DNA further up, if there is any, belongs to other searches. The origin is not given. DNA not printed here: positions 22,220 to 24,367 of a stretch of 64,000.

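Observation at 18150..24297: KaiC homologue fused to a receiver domain, co-operonic with two sensor histidine kinases (non-circadian KaiC signalling module?)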

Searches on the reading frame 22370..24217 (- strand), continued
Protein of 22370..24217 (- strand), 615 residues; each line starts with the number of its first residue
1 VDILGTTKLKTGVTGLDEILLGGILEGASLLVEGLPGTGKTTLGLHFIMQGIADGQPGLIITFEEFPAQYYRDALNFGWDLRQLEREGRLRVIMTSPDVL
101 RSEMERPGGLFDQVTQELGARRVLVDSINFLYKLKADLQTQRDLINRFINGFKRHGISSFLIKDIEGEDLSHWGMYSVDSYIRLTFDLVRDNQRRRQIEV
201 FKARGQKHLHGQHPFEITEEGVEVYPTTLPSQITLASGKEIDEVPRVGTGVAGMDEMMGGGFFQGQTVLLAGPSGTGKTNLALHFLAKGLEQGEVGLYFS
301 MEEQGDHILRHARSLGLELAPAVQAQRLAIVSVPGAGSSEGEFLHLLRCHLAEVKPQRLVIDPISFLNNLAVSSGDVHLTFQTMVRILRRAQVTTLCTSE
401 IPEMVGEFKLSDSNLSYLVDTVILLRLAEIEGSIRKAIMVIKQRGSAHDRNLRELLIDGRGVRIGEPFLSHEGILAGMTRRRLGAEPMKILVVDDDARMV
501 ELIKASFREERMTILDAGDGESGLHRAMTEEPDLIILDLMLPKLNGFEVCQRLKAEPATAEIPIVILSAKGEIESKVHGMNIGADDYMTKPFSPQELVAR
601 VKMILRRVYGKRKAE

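Call 55: find_encoding_contigs(protein=P0151, flank=7000, max_places=2)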
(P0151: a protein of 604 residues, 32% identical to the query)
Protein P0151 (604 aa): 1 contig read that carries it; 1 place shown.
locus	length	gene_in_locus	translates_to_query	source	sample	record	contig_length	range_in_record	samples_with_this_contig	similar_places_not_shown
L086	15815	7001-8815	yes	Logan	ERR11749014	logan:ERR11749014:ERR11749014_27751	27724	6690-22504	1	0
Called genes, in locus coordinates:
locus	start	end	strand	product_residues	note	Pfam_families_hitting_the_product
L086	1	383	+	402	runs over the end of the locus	PF03065:Glyco_hydro_57, PF01522:Polysacc_deac_1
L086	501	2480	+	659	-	PF00723:Glyco_hydro_15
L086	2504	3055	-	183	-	-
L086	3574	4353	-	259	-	PF00590:TP_methylase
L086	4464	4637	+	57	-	PF03911:Sec61_beta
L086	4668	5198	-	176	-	PF04055:Radical_SAM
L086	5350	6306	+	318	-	PF00288:GHMP_kinases_N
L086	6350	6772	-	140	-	PF01467:CTP_transf_like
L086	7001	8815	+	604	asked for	PF03796:DnaB_C (faint), PF06745:ATPase, PF07088:GvpD_P-loop (faint), PF13481:AAA_25 (faint), PF23442:DUF7125 (faint), PF25199:nSTAND_NTPase5 (faint), PF06745:ATPase, PF00072:Response_reg, +3 more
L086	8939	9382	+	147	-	PF00582:Usp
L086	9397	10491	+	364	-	PF03773:ArsP_1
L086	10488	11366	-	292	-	PF02082:Rrf2 (weak), PF03444:WHD_HrcA, PF00571:CBS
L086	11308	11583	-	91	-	-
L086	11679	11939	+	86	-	-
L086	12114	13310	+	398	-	PF13742:tRNA_anti_2, PF01336:tRNA_anti-codon, PF02601:Exonuc_VII_L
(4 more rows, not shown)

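Call 56: find_encoding_contigs(protein=P0352, flank=7000, max_places=2)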
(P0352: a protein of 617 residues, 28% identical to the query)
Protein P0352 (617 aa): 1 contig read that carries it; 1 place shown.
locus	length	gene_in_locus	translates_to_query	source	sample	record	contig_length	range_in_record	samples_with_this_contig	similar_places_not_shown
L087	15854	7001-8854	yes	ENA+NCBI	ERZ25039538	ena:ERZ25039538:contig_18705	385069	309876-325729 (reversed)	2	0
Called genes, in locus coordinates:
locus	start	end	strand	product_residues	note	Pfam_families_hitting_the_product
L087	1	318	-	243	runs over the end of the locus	PF01061:ABC2_membrane, PF12698:ABC2_membrane_3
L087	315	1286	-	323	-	PF00005:ABC_tran, PF13304:AAA_21 (faint)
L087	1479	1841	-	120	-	-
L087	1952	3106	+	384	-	PF02861:Clp_N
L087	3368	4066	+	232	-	-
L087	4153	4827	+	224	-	PF25021:TEN_NHL (faint), PF01436:NHL (faint)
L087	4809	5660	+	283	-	PF01436:NHL (faint), PF25021:TEN_NHL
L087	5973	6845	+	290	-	-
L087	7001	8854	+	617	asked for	PF00072:Response_reg, PF05625:PAXNEB (faint), PF03796:DnaB_C (weak), PF06745:ATPase, PF13481:AAA_25 (weak), PF23442:DUF7125, PF20720:nSTAND3 (weak), PF06745:ATPase, +7 more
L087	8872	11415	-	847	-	PF01266:DAO, PF07992:Pyr_redox_2 (faint), PF16350:FAO_M (weak), PF01571:GCV_T, PF08669:GCV_T_C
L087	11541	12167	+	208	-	PF04542:Sigma70_r2, PF08281:Sigma70_r4_2, PF04545:Sigma70_r4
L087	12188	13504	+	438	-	-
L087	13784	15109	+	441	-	PF12768:Rax2 (weak)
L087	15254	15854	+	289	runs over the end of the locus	PF13469:Sulfotransfer_3 (weak)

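Call 57: find_encoding_contigs(protein=P0338, flank=7000, max_places=2)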
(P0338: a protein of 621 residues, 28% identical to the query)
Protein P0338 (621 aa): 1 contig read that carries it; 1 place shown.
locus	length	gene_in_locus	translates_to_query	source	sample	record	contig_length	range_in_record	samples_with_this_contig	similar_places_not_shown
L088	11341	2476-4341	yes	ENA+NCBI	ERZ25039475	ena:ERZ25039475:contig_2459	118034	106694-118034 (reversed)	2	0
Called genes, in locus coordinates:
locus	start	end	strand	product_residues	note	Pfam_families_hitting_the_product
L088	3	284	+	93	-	?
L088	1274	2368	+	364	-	PF00704:Glyco_hydro_18 (weak)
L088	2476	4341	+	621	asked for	PF00072:Response_reg, PF25199:nSTAND_NTPase5 (faint), PF00154:RecA_N (faint), PF06745:ATPase, PF13481:AAA_25 (weak), PF23442:DUF7125, PF20720:nSTAND3 (weak), PF06745:ATPase, +9 more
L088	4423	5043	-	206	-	PF02518:HATPase_c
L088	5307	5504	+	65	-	-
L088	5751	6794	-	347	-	PF01571:GCV_T, PF04268:SoxG (weak), PF08669:GCV_T_C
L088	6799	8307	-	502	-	PF07992:Pyr_redox_2 (faint), PF01266:DAO, PF16350:FAO_M (weak)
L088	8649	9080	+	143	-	PF04542:Sigma70_r2 (weak), PF08281:Sigma70_r4_2, PF04545:Sigma70_r4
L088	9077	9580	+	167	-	-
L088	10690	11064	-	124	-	-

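Call 70: find_encoding_contigs(protein=P0026, flank=6000, max_places=1)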
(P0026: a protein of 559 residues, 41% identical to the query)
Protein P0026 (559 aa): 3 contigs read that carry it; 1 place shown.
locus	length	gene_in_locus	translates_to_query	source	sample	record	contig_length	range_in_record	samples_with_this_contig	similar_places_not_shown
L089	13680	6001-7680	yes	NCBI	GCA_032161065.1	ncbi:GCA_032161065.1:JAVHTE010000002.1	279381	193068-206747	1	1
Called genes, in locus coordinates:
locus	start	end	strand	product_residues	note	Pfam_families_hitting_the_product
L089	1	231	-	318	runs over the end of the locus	PF21755:DacZ_P, PF02457:DAC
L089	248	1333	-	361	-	PF01408:GFO_IDH_MocA, PF02894:GFO_IDH_MocA_C, PF22725:GFO_IDH_MocA_C3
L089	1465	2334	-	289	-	PF03328:HpcH_HpaI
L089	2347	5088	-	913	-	PF00133:tRNA-synt_1, PF01406:tRNA-synt_1e (faint), PF09334:tRNA-synt_1g, PF13603:tRNA-synt_1_2 (weak), PF09334:tRNA-synt_1g, PF08264:Anticodon_1, PF10458:Val_tRNA-synt_C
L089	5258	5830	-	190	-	PF01661:Macro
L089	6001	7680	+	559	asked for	PF00154:RecA_N (faint), PF03796:DnaB_C (faint), PF06745:ATPase, PF23442:DUF7125 (weak), PF05729:NACHT (faint), PF13191:AAA_16 (faint), PF06745:ATPase, PF13481:AAA_25, +2 more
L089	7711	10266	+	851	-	PF01627:Hpt, PF02895:H-kinase_dim, PF02518:HATPase_c, PF01584:CheW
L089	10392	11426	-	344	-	PF01073:3Beta_HSD, PF01370:Epimerase, PF02719:Polysacc_synt_2, PF04321:RmlD_sub_bind, PF05368:NmrA, PF07993:NAD_binding_4, PF13460:NAD_binding_10, PF16363:GDP_Man_Dehyd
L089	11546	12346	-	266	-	PF00149:Metallophos, PF12850:Metallophos_2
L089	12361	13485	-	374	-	PF01168:Ala_racemase_N, PF14031:D-ser_dehydrat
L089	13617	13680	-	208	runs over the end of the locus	PF00188:CAP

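Call 71: find_encoding_contigs(protein=P0032, flank=6000, max_places=1)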
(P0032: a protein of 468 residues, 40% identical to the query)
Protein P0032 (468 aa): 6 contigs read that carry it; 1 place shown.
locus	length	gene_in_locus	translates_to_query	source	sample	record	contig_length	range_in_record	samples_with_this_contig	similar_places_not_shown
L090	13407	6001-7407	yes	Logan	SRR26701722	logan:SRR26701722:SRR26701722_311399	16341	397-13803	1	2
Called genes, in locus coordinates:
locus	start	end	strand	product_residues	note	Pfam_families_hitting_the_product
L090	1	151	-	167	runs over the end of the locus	PF12773:DZR (weak), PF13240:Zn_Ribbon_1, PF16697:Yop-YscD_cpl, PF00498:FHA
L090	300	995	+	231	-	-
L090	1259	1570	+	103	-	PF01503:PRA-PH (weak), PF03819:MazG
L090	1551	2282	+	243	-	PF13481:AAA_25, PF06745:ATPase, PF14417:MEDS (weak)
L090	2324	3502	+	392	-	PF00672:HAMP, PF02830:V4R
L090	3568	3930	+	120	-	-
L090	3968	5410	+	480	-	PF00154:RecA_N (faint), PF03796:DnaB_C (faint), PF05625:PAXNEB (faint), PF06745:ATPase, PF13481:AAA_25 (weak), PF23442:DUF7125, PF07088:GvpD_P-loop (faint), PF06745:ATPase, +2 more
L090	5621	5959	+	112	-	-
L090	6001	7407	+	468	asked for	PF03796:DnaB_C (faint), PF05625:PAXNEB (faint), PF06745:ATPase, PF13191:AAA_16 (faint), PF13481:AAA_25 (faint), PF07088:GvpD_P-loop (faint), PF09848:SLFN-g3_helicase (faint), PF06745:ATPase, +2 more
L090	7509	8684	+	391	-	PF13240:Zn_Ribbon_1 (weak), PF13428:TPR_14 (faint), PF13181:TPR_8 (faint), PF13424:TPR_12 (faint), PF13414:TPR_11 (weak), PF21033:RMD1-3 (weak), PF00515:TPR_1 (weak), PF07719:TPR_2 (weak), +3 more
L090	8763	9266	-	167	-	PF00583:Acetyltransf_1, PF13673:Acetyltransf_10, PF13508:Acetyltransf_7, PF14542:Acetyltransf_CG (faint)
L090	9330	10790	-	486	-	PF00082:Peptidase_S8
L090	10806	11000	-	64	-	-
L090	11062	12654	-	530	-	PF00004:AAA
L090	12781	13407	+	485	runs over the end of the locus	PF07881:Fucose_iso_N1, PF07882:Fucose_iso_N2 (faint), PF02952:Fucose_iso_C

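Call 72: find_encoding_contigs(protein=P0139, flank=6000, max_places=1)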
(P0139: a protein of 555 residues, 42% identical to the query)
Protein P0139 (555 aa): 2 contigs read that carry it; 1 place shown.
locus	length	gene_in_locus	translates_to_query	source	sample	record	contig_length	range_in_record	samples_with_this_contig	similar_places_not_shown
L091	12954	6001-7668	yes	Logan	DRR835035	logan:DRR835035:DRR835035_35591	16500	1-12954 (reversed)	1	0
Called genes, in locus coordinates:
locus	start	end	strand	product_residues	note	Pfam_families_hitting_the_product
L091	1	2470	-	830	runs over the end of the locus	PF14522:Cytochrome_C7 (faint)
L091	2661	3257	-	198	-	PF06082:YjbH (faint)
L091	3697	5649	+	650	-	PF01590:GAF, PF13185:GAF_2, PF13492:GAF_3, PF07228:SpoIIE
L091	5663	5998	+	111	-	-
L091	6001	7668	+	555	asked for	PF03796:DnaB_C (faint), PF06745:ATPase, PF13481:AAA_25 (faint), PF09848:SLFN-g3_helicase (faint), PF13401:AAA_22 (faint), PF13479:AAA_24 (faint), PF06745:ATPase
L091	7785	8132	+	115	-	-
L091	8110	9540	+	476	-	PF00154:RecA_N (faint), PF03796:DnaB_C (faint), PF05625:PAXNEB (faint), PF06745:ATPase, PF23442:DUF7125, PF13481:AAA_25, PF06745:ATPase, PF23442:DUF7125 (weak), +3 more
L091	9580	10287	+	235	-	PF06745:ATPase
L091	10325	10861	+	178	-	PF02830:V4R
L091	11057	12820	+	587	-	PF07555:NAGidase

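Call 79: find_encoding_contigs(protein=P0019, flank=8000, max_places=1)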
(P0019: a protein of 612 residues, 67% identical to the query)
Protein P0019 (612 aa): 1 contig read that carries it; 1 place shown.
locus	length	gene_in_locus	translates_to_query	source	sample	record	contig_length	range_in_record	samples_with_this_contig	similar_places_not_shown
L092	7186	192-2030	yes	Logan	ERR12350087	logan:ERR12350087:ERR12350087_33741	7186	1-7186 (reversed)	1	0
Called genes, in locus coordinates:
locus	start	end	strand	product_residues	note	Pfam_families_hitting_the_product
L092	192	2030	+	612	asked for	PF00154:RecA_N (faint), PF03796:DnaB_C (faint), PF06745:ATPase, PF13191:AAA_16 (faint), PF23442:DUF7125 (faint), PF06745:ATPase, PF13481:AAA_25 (weak), PF00072:Response_reg, +2 more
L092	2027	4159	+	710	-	PF00497:SBP_bac_3, PF00989:PAS (weak), PF08448:PAS_4 (weak), PF13426:PAS_9 (weak), PF00512:HisKA, PF02518:HATPase_c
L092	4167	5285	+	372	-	PF01702:TGT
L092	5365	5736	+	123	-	PF02699:YajC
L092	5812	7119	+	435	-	PF00919:UPF0004, PF04055:Radical_SAM, PF01938:TRAM (weak)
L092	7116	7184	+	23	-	?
